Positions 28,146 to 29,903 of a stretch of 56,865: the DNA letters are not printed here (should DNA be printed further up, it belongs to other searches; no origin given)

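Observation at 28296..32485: kaiC-kaiB-PAS hybrid histidine kinase operon without kaiA in a Bacteroidota-like genome, with phospho-sites and catalytic residues intact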

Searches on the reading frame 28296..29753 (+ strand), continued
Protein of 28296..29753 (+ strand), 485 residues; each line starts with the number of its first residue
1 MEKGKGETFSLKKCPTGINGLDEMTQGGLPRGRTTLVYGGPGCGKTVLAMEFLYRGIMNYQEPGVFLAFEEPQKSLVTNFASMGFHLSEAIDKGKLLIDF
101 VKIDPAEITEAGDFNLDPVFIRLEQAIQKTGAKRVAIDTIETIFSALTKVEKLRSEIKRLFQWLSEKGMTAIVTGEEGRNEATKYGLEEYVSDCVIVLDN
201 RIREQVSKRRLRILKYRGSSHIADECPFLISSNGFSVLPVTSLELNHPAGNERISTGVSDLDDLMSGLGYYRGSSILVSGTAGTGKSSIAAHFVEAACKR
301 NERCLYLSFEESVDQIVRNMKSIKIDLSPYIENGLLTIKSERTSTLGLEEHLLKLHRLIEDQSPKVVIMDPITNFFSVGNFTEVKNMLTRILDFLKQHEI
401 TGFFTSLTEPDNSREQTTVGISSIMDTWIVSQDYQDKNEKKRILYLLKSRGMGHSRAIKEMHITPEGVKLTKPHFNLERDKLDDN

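Call 12: find_encoding_contigs(protein=P0009, flank=7000, max_places=2)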
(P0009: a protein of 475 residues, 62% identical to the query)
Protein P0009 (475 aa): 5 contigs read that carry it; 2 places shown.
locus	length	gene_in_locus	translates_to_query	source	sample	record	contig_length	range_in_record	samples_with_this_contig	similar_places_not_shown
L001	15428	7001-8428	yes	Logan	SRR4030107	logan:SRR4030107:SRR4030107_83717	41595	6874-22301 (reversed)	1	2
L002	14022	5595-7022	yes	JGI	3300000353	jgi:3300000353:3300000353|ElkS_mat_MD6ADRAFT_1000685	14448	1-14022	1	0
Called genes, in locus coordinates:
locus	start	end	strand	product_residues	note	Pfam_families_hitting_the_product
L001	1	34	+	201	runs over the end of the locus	PF00677:Lum_binding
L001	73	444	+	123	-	-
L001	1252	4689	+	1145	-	PF00133:tRNA-synt_1, PF09334:tRNA-synt_1g (faint), PF08264:Anticodon_1, PF19302:DUF5915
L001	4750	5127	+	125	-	PF01258:zf-dskA_traR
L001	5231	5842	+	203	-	PF01252:Peptidase_A8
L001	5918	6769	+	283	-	PF00582:Usp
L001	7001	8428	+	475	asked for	PF06745:ATPase, PF13481:AAA_25, PF23442:DUF7125 (faint), PF07088:GvpD_P-loop (faint), PF13173:AAA_14 (faint), PF13481:AAA_25, PF03796:DnaB_C (weak), PF06745:ATPase, +4 more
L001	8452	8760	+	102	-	PF07689:KaiB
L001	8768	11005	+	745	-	PF00989:PAS, PF13188:PAS_8 (weak), PF13426:PAS_9, PF08448:PAS_4 (weak), PF13426:PAS_9 (weak), PF00512:HisKA, PF02518:HATPase_c, PF00072:Response_reg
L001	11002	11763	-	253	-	PF03330:DPBB_1, PF05036:SPOR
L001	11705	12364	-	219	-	PF01694:Rhomboid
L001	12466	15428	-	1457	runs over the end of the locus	PF08126:Propeptide_C25, PF01364:Peptidase_C25, PF00431:CUB, PF18962:Por_Secre_tail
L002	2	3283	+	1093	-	?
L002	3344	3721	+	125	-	PF01258:zf-dskA_traR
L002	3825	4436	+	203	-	PF01252:Peptidase_A8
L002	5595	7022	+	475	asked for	PF06745:ATPase, PF13481:AAA_25, PF23442:DUF7125 (faint), PF07088:GvpD_P-loop (faint), PF13173:AAA_14 (faint), PF13481:AAA_25, PF03796:DnaB_C (weak), PF06745:ATPase, +4 more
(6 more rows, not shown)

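Call 13: find_encoding_contigs(protein=P0007, flank=7000, max_places=2)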
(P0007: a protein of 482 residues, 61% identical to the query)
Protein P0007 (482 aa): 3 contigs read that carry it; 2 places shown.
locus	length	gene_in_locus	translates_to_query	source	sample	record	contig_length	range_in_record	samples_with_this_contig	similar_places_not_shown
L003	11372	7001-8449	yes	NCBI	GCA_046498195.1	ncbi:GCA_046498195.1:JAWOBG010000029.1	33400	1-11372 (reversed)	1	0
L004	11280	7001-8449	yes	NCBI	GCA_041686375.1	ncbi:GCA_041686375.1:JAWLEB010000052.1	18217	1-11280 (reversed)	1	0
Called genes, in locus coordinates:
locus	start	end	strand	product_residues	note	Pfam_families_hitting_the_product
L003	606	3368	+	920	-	PF00133:tRNA-synt_1, PF09334:tRNA-synt_1g, PF13603:tRNA-synt_1_2, PF00133:tRNA-synt_1 (weak), PF08264:Anticodon_1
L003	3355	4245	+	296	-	PF02588:YitT_membrane, PF19700:DUF6198 (weak), PF10035:DUF2179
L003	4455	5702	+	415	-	PF19425:Csd3_N2, PF01551:Peptidase_M23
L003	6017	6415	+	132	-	PF02518:HATPase_c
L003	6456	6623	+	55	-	PF00072:Response_reg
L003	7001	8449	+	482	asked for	PF03796:DnaB_C (weak), PF06745:ATPase, PF13481:AAA_25 (weak), PF23442:DUF7125 (faint), PF13173:AAA_14 (faint), PF13481:AAA_25 (weak), PF03796:DnaB_C (weak), PF06745:ATPase, +6 more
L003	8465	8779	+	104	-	PF07689:KaiB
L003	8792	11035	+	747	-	PF00989:PAS (weak), PF08447:PAS_3 (weak), PF08448:PAS_4, PF13426:PAS_9 (weak), PF00512:HisKA, PF02518:HATPase_c, PF00072:Response_reg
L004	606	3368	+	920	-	PF00133:tRNA-synt_1, PF09334:tRNA-synt_1g, PF13603:tRNA-synt_1_2, PF00133:tRNA-synt_1 (weak), PF08264:Anticodon_1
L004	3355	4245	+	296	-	PF02588:YitT_membrane, PF19700:DUF6198 (weak), PF10035:DUF2179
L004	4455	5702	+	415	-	PF19425:Csd3_N2, PF01551:Peptidase_M23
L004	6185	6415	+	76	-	PF02518:HATPase_c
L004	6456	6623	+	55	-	PF00072:Response_reg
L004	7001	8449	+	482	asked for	PF03796:DnaB_C (weak), PF06745:ATPase, PF13481:AAA_25 (weak), PF23442:DUF7125 (faint), PF13173:AAA_14 (faint), PF13481:AAA_25 (weak), PF03796:DnaB_C (weak), PF06745:ATPase, +6 more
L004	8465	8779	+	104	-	PF07689:KaiB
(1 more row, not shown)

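Call 14: find_encoding_contigs(protein=P0002, flank=7000, max_places=2)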
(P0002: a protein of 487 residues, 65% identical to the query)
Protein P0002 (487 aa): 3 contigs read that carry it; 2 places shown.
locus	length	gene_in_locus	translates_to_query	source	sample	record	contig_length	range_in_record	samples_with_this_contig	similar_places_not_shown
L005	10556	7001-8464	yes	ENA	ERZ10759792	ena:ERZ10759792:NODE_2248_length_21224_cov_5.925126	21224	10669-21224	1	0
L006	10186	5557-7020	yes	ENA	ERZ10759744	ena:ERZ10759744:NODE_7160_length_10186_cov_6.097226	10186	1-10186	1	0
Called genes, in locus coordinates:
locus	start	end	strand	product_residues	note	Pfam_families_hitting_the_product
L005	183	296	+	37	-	-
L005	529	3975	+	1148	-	PF00497:SBP_bac_3, PF00497:SBP_bac_3, PF00989:PAS, PF08448:PAS_4, PF13188:PAS_8, PF13426:PAS_9, PF00512:HisKA, PF02518:HATPase_c, +9 more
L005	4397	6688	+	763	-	PF00989:PAS, PF08448:PAS_4 (weak), PF13188:PAS_8 (weak), PF13426:PAS_9, PF00512:HisKA, PF02518:HATPase_c, PF00072:Response_reg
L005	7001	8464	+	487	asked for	PF00154:RecA_N (faint), PF03796:DnaB_C (weak), PF06745:ATPase, PF13481:AAA_25, PF23442:DUF7125 (faint), PF03796:DnaB_C (weak), PF06745:ATPase, PF13481:AAA_25, +10 more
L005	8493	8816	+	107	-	PF07689:KaiB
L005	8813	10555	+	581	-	?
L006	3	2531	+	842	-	?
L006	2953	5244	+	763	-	PF00989:PAS, PF08448:PAS_4 (weak), PF13188:PAS_8 (weak), PF13426:PAS_9, PF00512:HisKA, PF02518:HATPase_c, PF00072:Response_reg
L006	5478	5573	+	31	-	-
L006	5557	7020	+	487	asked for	PF00154:RecA_N (faint), PF03796:DnaB_C (weak), PF06745:ATPase, PF13481:AAA_25, PF23442:DUF7125 (faint), PF03796:DnaB_C (weak), PF06745:ATPase, PF13481:AAA_25, +10 more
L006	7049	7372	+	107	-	PF07689:KaiB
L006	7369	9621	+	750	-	PF00989:PAS (weak), PF08447:PAS_3 (weak), PF08448:PAS_4 (weak), PF13426:PAS_9 (weak), PF00512:HisKA, PF02518:HATPase_c, PF00072:Response_reg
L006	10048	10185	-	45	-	?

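Call 15: find_encoding_contigs(protein=P0019, flank=7000, max_places=2)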
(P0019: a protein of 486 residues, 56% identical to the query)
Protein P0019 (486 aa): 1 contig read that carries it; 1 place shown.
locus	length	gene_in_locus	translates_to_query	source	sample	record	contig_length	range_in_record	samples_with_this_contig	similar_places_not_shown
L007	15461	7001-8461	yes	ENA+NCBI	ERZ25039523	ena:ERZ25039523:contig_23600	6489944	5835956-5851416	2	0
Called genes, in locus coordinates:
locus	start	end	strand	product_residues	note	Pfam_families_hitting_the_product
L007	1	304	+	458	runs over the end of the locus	-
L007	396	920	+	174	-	PF01797:Y1_Tnp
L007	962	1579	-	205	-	PF19920:bpX4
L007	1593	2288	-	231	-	PF13975:gag-asp_proteas (weak)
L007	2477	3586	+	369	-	-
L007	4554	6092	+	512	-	PF13541:ChlI, PF00493:MCM (faint), PF01078:Mg_chelatase, PF07728:AAA_5 (weak), PF13335:Mg_chelatase_C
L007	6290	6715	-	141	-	PF01322:Cytochrom_C_2 (weak)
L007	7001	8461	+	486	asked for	PF00154:RecA_N (faint), PF13481:AAA_25, PF06745:ATPase, PF13191:AAA_16 (faint), PF23442:DUF7125 (faint), PF03796:DnaB_C (weak), PF06745:ATPase, PF13481:AAA_25, +7 more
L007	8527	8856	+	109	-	PF07689:KaiB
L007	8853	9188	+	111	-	PF07689:KaiB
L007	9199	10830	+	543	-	PF13581:HATPase_c_2 (faint), PF00989:PAS (weak), PF08448:PAS_4 (weak), PF13426:PAS_9 (weak), PF24820:Diguanyl_cycl_sensor (weak), PF00512:HisKA, PF02518:HATPase_c, PF00072:Response_reg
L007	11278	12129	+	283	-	-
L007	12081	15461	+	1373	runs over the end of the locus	PF13360:PQQ_2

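Call 20: find_related_loci(query=A1, collection=genome_contigs, flank=6000)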
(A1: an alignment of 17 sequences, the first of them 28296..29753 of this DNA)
Query A1 (485 aa) in genome_contigs; peptide patterns used: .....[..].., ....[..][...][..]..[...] (x = any residue, [..] = any of these).
600 stretches matched a pattern (row limit reached: there are more); 599 encode a relative of the query (tblastn E <= 1e-3); the best 80 are kept; 80 distinct loci.
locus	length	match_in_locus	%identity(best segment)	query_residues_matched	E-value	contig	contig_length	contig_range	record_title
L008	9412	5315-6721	55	2-470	0e+0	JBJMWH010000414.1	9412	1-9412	MAG: Burkholderiales bacterium isolate 12C18O_168h_50_P13_coass_bin_24 k141_695536, whole genome shotgun sequence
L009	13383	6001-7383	57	11-470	5e-180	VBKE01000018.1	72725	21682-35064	MAG: Deltaproteobacteria bacterium isolate DP_1 14_1009_09_30cm_scaffold_536, whole genome shotgun sequence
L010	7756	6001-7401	55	11-478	6e-177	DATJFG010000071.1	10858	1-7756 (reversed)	MAG TPA_asm: Verrucomicrobiia bacterium isolate SMAG_U15454 k141_5788220, whole genome shotgun sequence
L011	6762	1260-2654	55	11-475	1e-177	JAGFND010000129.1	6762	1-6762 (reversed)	MAG: Candidatus Methanoperedens sp. isolate Fe_173 PPOFJMJL_129, whole genome shotgun sequence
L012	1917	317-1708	55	7-470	0e+0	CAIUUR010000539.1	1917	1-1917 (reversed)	MAG: uncultured Geobacteraceae bacterium isolate VK3_bin-0517 genome assembly, contig: bin-0517:539/568, whole genome sh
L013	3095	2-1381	55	11-470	0e+0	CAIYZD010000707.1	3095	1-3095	MAG: uncultured Geobacteraceae bacterium isolate MJ-2014_bin-1737 genome assembly, contig: bin-1737:707/854, whole genom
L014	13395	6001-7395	54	12-478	2e-175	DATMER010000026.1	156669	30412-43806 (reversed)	MAG TPA_asm: Thermoanaerobaculia bacterium isolate SMAG_U13441 k141_5414383, whole genome shotgun sequence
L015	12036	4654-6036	54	10-470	5e-175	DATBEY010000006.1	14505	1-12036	MAG TPA_asm: Candidatus Binatia bacterium isolate SMAG_U3795 k141_2955767, whole genome shotgun sequence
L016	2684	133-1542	56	1-470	0e+0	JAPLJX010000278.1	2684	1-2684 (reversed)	MAG: Deltaproteobacteria bacterium isolate LacPavin_0818_WC55_MAG_56_7 LacPavin_0818_WC55_scaffold_1022525, whole genome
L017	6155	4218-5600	55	10-470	2e-176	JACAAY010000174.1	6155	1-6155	MAG: Desulfuromonadales bacterium isolate Cfx2-04 MAG4_174, whole genome shotgun sequence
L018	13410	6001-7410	55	1-470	2e-174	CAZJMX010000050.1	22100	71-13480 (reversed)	MAG TPA_asm: uncultured Smithella sp. isolate SRP302447_co2_430 genome assembly, contig: NODE_6533_length_22100_cov_14.5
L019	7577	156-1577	55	1-470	2e-174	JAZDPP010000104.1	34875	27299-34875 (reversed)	MAG: Pseudomonadota bacterium isolate MEGAHIT-group-0.852 k141_8819937, whole genome shotgun sequence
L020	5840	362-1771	55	1-470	1e-176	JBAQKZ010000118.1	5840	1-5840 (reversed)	MAG: Geobacteraceae bacterium isolate MFD12071_ilm_asm_bin1 k127_28071, whole genome shotgun sequence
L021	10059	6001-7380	55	11-470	1e-173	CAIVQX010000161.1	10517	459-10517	MAG: uncultured Methylococcaceae bacterium isolate Erken-D9_bin-0517 genome assembly, contig: bin-0517:161/210, whole ge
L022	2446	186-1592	54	2-470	0e+0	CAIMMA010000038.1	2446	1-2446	uncultured bacterium isolate Loclat_bin-10882 genome assembly, contig: bin-10882:038/819, whole genome shotgun sequence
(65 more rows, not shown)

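Call 23: find_encoding_contigs(protein=P0001, flank=2000, max_places=3)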
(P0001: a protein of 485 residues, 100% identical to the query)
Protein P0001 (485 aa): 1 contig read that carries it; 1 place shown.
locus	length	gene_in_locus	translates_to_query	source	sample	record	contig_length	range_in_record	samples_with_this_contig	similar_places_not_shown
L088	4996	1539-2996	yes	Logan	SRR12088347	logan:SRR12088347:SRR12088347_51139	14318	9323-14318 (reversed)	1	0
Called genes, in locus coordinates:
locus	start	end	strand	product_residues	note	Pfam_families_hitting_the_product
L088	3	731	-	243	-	?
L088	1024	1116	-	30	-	-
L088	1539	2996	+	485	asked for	PF00154:RecA_N (faint), PF06745:ATPase, PF13481:AAA_25, PF23442:DUF7125 (weak), PF03796:DnaB_C (weak), PF06745:ATPase, PF13191:AAA_16 (weak), PF13481:AAA_25, +12 more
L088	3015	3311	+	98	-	PF07689:KaiB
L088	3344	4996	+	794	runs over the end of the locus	PF00989:PAS, PF08448:PAS_4, PF13188:PAS_8, PF13426:PAS_9, PF08447:PAS_3, PF00512:HisKA, PF02518:HATPase_c, PF00072:Response_reg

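Call 67: find_related_loci(query=A7, collection=metagenome_contigs, flank=5000)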
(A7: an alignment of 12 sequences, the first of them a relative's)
Query A7 (485 aa) in metagenome_contigs; peptide patterns used: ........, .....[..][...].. (x = any residue, [..] = any of these).
600 stretches matched a pattern (row limit reached: there are more); 584 encode a relative of the query (tblastn E <= 1e-3); the best 80 are kept; 80 distinct loci.
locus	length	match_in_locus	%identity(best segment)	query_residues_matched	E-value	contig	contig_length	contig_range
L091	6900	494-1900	54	10-478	0e+0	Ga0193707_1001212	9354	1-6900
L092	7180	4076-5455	56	11-470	0e+0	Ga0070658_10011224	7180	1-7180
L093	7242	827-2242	54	4-475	0e+0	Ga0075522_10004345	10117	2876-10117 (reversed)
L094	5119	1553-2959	55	10-478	0e+0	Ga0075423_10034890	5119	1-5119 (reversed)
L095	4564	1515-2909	56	11-475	0e+0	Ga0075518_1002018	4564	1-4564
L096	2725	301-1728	54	3-478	0e+0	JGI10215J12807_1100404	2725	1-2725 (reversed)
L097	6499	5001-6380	55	11-470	2e-179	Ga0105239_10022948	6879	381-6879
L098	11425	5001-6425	55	4-478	1e-177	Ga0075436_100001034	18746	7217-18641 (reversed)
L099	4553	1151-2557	53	11-479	0e+0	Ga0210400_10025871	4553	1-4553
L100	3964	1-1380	54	15-474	0e+0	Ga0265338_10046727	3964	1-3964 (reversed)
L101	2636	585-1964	57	10-470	0e+0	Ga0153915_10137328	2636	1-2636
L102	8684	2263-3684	52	2-475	1e-176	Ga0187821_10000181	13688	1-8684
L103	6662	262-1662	55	4-470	3e-176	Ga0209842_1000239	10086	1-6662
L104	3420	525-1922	52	10-475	0e+0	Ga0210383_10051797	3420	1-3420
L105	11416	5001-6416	53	4-475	4e-176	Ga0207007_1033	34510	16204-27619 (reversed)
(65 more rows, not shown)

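Call 68: find_encoding_contigs(protein=P0011, flank=5000, max_places=1)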
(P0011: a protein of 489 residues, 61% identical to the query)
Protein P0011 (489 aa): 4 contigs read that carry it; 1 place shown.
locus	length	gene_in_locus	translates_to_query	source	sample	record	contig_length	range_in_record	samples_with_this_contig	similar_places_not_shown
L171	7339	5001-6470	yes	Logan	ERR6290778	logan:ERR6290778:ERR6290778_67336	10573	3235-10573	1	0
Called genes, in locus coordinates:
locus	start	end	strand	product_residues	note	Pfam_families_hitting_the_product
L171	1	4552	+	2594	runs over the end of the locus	?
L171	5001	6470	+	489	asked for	PF13481:AAA_25, PF03796:DnaB_C (weak), PF06745:ATPase, PF13191:AAA_16 (faint), PF23442:DUF7125 (weak), PF13481:AAA_25, PF03796:DnaB_C, PF06745:ATPase, +6 more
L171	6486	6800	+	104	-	PF07689:KaiB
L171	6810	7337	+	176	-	?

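Call 69: find_encoding_contigs(protein=P0006, flank=5000, max_places=1)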
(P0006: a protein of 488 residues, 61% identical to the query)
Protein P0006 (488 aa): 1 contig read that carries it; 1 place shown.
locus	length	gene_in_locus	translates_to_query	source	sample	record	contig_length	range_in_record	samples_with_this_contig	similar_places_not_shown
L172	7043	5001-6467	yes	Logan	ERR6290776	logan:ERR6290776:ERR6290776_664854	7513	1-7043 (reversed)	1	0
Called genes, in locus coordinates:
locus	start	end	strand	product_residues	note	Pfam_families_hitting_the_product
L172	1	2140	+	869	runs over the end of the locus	?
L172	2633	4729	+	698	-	PF13682:CZB, PF00672:HAMP, PF00015:MCPsignal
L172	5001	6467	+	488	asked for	PF00154:RecA_N (faint), PF13481:AAA_25, PF23442:DUF7125, PF03796:DnaB_C, PF06745:ATPase, PF12775:AAA_7 (faint), PF06745:ATPase, PF13481:AAA_25, +8 more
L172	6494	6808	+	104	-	PF07689:KaiB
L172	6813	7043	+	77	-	?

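Call 70: find_encoding_contigs(protein=P0012, flank=5000, max_places=1)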
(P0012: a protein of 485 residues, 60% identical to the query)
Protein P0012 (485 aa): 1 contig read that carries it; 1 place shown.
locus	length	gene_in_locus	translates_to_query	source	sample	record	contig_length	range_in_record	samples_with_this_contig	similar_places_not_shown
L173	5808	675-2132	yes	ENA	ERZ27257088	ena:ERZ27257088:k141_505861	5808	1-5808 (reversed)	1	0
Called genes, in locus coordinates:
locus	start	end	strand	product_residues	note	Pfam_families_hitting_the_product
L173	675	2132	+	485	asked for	PF00154:RecA_N (faint), PF06745:ATPase, PF13481:AAA_25, PF03796:DnaB_C (weak), PF06745:ATPase, PF13481:AAA_25, PF13401:AAA_22 (weak), PF05729:NACHT (weak), +9 more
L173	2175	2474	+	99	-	PF07689:KaiB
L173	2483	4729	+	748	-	PF00989:PAS (faint), PF08447:PAS_3 (weak), PF08448:PAS_4, PF13426:PAS_9 (weak), PF00512:HisKA, PF02518:HATPase_c, PF00072:Response_reg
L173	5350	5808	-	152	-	?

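Call 71: find_encoding_contigs(protein=P0024, flank=5000, max_places=1)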
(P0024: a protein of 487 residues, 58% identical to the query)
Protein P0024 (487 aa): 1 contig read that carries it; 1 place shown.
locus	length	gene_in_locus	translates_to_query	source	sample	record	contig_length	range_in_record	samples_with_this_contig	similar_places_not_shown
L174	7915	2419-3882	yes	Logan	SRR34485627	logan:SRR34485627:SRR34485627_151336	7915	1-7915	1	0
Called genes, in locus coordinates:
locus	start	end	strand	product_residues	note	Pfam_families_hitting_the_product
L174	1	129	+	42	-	?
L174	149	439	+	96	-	PF10387:DUF2442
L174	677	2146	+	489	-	PF00282:Pyridoxal_deC, PF01212:Beta_elim_lyase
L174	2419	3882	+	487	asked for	PF00154:RecA_N (faint), PF03796:DnaB_C (faint), PF06745:ATPase, PF13481:AAA_25 (weak), PF23442:DUF7125 (weak), PF00270:DEAD (faint), PF06745:ATPase, PF13481:AAA_25 (weak), +5 more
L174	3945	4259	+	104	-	PF07689:KaiB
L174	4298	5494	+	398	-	PF08448:PAS_4, PF13426:PAS_9, PF07730:HisKA_3, PF02518:HATPase_c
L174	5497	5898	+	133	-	PF00072:Response_reg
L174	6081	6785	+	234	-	-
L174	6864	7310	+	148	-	PF11716:MDMPI_N, PF12867:DinB_2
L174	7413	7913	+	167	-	?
